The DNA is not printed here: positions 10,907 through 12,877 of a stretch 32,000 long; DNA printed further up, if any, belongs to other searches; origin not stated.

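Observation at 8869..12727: Candidate undescribed three-gene module: transglutaminase + caspase-like peptidase + shared-domain partner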

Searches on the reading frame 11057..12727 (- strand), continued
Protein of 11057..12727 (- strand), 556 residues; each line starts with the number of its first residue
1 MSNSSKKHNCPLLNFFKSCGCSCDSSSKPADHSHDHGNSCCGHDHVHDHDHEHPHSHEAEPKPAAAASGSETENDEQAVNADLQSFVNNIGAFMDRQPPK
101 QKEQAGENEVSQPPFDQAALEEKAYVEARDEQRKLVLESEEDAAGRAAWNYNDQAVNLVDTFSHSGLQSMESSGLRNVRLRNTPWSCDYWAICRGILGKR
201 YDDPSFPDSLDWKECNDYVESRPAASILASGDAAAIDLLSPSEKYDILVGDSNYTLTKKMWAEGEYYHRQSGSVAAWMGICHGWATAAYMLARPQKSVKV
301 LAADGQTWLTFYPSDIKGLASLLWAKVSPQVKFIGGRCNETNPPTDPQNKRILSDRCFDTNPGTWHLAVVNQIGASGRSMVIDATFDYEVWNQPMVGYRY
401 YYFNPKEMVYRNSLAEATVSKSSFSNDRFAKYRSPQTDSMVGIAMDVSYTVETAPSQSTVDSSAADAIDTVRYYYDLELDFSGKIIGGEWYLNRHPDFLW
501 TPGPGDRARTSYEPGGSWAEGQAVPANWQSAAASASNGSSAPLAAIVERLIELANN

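Call 63: find_related_loci(query=A7, collection=metagenome_contigs, flank=7000)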
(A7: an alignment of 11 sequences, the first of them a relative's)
Query A7 (487 aa) in metagenome_contigs; peptide patterns used: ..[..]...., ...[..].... (x = any residue, [..] = any of these).
493 stretches matched a pattern; 374 encode a relative of the query (tblastn E <= 1e-3); the best 80 are kept; 80 distinct loci.
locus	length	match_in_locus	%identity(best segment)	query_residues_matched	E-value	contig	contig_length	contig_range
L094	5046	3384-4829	72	1-482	0e+0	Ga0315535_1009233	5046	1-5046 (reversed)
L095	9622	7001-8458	65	1-486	0e+0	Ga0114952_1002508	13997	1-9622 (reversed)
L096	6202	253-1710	64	1-486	0e+0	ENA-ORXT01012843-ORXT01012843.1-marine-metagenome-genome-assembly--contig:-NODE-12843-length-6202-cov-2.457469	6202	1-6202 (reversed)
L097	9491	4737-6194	63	1-486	0e+0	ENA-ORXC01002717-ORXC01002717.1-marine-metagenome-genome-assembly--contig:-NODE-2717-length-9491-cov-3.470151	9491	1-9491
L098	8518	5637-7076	63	1-486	0e+0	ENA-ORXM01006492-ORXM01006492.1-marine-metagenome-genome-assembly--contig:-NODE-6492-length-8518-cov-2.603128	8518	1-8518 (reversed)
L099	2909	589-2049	57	1-485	0e+0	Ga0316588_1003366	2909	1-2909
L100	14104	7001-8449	58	1-485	0e+0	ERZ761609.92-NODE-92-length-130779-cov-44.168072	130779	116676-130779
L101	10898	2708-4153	57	1-486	0e+0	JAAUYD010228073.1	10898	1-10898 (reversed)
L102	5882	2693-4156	58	1-486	0e+0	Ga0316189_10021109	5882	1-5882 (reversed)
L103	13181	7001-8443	57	9-486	0e+0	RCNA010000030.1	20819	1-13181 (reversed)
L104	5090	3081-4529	57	1-483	0e+0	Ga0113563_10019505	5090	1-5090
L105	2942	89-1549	56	1-487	0e+0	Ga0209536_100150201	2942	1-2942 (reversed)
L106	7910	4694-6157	57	4-486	0e+0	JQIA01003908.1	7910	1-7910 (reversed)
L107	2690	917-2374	57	6-486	0e+0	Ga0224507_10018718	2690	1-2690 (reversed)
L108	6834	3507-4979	58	4-484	0e+0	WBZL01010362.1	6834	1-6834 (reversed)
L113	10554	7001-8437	55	6-485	1e-176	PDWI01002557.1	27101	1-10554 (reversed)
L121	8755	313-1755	53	6-486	6e-174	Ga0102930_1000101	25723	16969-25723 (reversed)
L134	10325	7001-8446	53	6-487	7e-165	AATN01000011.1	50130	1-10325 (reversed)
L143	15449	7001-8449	52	9-486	2e-158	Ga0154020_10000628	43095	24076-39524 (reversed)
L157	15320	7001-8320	49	36-482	6e-148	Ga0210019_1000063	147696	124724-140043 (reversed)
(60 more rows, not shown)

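Call 66: search_protein_families(library=pfam, proteins=[L143:8471-10069:+, L157:8347-10026:+, L113:792-6938:+, L091:4374-5765:+, L121:2753-3652:+, L100:9106-13308:-, L134:8705-9193:-], max_evalue=0.001)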
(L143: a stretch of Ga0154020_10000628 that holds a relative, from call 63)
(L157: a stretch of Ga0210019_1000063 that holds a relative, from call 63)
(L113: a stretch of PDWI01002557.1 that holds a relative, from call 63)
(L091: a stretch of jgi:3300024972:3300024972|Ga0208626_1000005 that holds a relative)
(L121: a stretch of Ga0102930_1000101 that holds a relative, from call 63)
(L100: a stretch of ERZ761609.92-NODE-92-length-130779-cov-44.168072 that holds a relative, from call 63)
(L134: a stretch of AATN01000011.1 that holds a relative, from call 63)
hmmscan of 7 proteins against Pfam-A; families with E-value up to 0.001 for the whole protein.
L143:8471-10069:+ (533 aa): 1 family
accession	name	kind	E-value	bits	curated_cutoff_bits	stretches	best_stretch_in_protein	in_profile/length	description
PF03415.19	Peptidase_C11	-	8.4e-21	75.3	25.8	1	180-309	71-183/359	Clostripain family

L157:8347-10026:+ (560 aa): 1 family
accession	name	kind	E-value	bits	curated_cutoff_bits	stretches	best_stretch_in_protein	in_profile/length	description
PF03415.19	Peptidase_C11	-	6.8e-25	88.8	25.8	2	273-475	109-274/359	Clostripain family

L113:792-6938:+ (2049 aa): 6 families
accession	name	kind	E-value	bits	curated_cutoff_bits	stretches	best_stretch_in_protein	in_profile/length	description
PF24096.1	DUF7379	-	4.9e-30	105.4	33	2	242-326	1-90/191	Domain of unknown function (DUF7379)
PF12770.12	CHAT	-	7.5e-29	101.5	24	1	1362-1660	3-289/289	CHAT domain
PF02450.21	LCAT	-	1.3e-10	41.5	21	1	671-765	82-173/392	Lecithin:cholesterol acyltransferase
PF20308.4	TPR-S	-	4.6e-07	30.8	27.6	1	1813-1922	11-101/102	Tetratricopeptide Repeats-Sensor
PF07819.20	PGAP1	-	1.6e-06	28.5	24.3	0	686-761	64-136/233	PGAP1-like alpha/beta domain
PF05057.20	DUF676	-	2.3e-06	27.7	20.3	0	691-735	59-102/217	Putative serine esterase (DUF676)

L091:4374-5765:+ (464 aa): 2 families
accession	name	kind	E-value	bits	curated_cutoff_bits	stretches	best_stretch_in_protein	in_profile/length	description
PF12706.13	Lactamase_B_2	-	0.00036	20.6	27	0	58-115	3-55/200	Beta-lactamase superfamily domain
PF00753.33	Lactamase_B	-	0.00068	20.1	22.7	0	41-180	6-133/196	Metallo-beta-lactamase superfamily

L121:2753-3652:+ (300 aa): 2 families
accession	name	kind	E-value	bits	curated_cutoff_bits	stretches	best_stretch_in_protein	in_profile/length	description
PF00126.33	HTH_1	-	4.1e-19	68.7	26.6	1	5-62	2-59/60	Bacterial regulatory helix-turn-helix protein, lysR family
PF03466.25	LysR_substrate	-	5e-14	52.6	28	1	92-294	6-207/209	LysR substrate binding domain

L100:9106-13308:- (1400 aa): 0 families

L134:8705-9193:- (162 aa): 2 families
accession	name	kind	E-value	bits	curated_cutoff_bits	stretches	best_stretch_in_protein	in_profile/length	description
PF02082.26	Rrf2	-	9.8e-29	100.6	30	1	2-126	1-130/132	Iron-dependent Transcriptional regulator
PF03444.21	HrcA_DNA-bdg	-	0.0001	22.3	21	1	4-65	3-64/79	Winged helix-turn-helix transcription repressor, HrcA DNA-binding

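Call 78: search_protein_families(library=padloc, proteins=[L143:8471-10069:+], max_evalue=0.01)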
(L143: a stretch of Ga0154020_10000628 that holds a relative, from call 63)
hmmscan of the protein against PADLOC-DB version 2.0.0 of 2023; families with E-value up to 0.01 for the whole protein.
L143:8471-10069:+ (533 aa): 0 families

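Call 82: predict_structure(alignment_id=A8)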
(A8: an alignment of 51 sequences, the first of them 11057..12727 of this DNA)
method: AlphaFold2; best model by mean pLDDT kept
length: 556 residues; sequences in the alignment: 51
mean_pLDDT: 80.6   pTM: 0.80
mean pLDDT of the five models: 80.6, 79.7, 78.9, 77.7, 76.7
residues with pLDDT >= 90: 301; 70-90: 131; 50-70: 45; < 50: 79
segments of 3 or more residues with pLDDT < 50: 1-68, 139-148
pLDDT, mean of each block of 10 residues (from residue 1): 28 29 31 30 31 34 43 87 96 91 81 70 69 51 45 79 96 96 81 90 92 96 96 95 98 95 93 83 70 94 95 95 81 74 90 76 93 94 74 91 98 97 96 94 96 88 91 97 95 86 82 89 95 94 96 95
secondary structure, 60 per line:
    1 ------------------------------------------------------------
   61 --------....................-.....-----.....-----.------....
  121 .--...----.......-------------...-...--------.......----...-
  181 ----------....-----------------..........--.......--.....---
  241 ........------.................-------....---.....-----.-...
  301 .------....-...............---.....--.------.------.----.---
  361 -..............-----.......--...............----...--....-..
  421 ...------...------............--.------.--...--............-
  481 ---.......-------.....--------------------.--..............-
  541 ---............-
elements in order: H69-88 H90-94 E100-104 H117-121 H131-137 H167-172 E177-179 H212-221 H224-230 H233-237 H241-248 H255-271 H286-290 E298-301 E308-311 H313-327 E331-335 H362-375 E381-384 E390-404 E409-411 H414-417 E439-450 E468-479 E484-490 E498-502 H526-539 H544-555

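Call 87: fold_search(model_id=the predicted structure, library=pdb)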
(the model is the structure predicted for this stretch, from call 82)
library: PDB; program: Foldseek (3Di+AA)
matches with E <= 10: 369; with E <= 0.001: 1
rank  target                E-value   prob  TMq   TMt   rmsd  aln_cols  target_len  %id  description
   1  3tw5_A                1.5e-14  1.00  0.40  0.63   5.1       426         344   20  Crystal structure of the GP42 transglutaminase from Phytophthora sojae (released 2011-10-12)
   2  8y8a_A                2.0e-01  0.07  0.05  0.03  14.5        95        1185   13  Structure of HCoV-HKU1C spike in the functionally anchored-3up conformation with 3TMPRSS2 (released 2024-07-17)
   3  8yze_A                2.2e-01  0.03  0.05  0.03  21.4       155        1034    9  The JN.1 spike protein (S) in complex with ACE2. (released 2025-01-22)
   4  5d9r                  3.5e-01  0.15  0.10  0.30   7.3       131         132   18  Crystal structure of a conserved domain in the intermembrane space region of the plastid division protein ARC6 (released 2015-11-11)
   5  6xkl_C                3.7e-01  0.01  0.05  0.03  22.9       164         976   11  SARS-CoV-2 HexaPro S One RBD up (released 2020-07-15)
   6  7eaz_A                4.4e-01  0.01  0.04  0.03  21.1       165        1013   10  Cryo-EM structure of SARS-CoV-2 Spike D614G variant, one RBD-up conformation 1 (released 2021-06-23)
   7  8r2b_A                4.6e-01  0.04  0.05  0.15   8.9        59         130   12  X-ray crystallographic structure of SnoaL2 in complex with the polyketide substrate (released 2024-08-07)
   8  8r2e_B                4.9e-01  0.11  0.05  0.20   5.7        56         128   20  X-ray crystallographic structure of SnoaL2 in complex with the polyketide reaction product (released 2024-08-07)
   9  8r2b_B                4.9e-01  0.04  0.05  0.15   6.2        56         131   14  X-ray crystallographic structure of SnoaL2 in complex with the polyketide substrate (released 2024-08-07)
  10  7e3k_A                5.2e-01  0.01  0.04  0.03  21.0       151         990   10  Ultrapotent SARS-CoV-2 neutralizing antibodies with protective efficacy against newly emerged mutational variants (released 2021-09-15)
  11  8r2e_A                5.8e-01  0.04  0.05  0.15   9.0        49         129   12  X-ray crystallographic structure of SnoaL2 in complex with the polyketide reaction product (released 2024-08-07)
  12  2gex_A                5.8e-01  0.04  0.05  0.14   6.3        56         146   14  Crystal structure of SnoaL2 a putative hydroxylase from Streptomyces nogalater (released 2006-07-18)
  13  6vsb_B                5.8e-01  0.01  0.05  0.03  21.3       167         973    8  Prefusion 2019-nCoV spike glycoprotein with a single receptor-binding domain up (released 2020-02-26)
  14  7lwm_C                6.5e-01  0.01  0.04  0.03  20.3       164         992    7  Mink Cluster 5-associated SARS-CoV-2 spike protein (S-GSAS-D614G-delFV) in the 1-RBD up conformation (released 2021-03-31)
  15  7sbv_A                7.3e-01  0.02  0.05  0.03  18.4       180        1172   12  Structure of OC43 spike in complex with polyclonal Fab4 (Donor 269) (released 2022-05-04)
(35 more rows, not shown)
